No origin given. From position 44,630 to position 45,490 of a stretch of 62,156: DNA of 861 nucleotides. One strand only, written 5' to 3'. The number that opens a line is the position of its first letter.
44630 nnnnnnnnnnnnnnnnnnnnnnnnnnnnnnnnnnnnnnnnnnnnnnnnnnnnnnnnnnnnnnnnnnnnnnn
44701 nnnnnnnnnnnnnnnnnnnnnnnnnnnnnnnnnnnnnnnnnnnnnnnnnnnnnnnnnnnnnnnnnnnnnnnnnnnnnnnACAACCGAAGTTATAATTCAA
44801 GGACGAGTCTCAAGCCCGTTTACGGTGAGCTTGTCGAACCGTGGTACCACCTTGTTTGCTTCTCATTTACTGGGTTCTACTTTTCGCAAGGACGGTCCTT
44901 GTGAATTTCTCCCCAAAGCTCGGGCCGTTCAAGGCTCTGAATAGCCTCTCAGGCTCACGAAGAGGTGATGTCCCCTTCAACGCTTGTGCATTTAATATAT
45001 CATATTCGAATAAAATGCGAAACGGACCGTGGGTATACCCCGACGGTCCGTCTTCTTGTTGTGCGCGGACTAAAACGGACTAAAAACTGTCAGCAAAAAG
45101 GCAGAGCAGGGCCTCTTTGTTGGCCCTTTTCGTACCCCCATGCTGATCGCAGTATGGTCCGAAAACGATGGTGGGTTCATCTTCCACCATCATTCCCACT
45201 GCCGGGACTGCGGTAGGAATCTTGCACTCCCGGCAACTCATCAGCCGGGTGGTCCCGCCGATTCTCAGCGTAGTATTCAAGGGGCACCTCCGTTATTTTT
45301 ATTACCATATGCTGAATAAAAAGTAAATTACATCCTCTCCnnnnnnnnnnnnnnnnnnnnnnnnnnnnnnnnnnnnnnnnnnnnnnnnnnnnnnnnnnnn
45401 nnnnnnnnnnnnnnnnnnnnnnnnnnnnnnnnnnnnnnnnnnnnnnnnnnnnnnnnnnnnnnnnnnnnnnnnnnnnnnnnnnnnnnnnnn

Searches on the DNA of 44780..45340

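Call 72: search_rna_families(source=window, start=44780, end=45340, threshold=evalue, max_evalue=1)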
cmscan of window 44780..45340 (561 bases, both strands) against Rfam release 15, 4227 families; matches with E-value up to 1: 2.
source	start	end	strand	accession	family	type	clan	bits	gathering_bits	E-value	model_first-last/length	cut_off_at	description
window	45021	45130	+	RF01386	isrB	Gene; sRNA;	-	22.2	35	0.099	1-87/87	no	isrB Hfq binding RNA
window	44796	44941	-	RF00230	T-box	Cis-reg; leader;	-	18.4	93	0.071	1-219/219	no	T-box leader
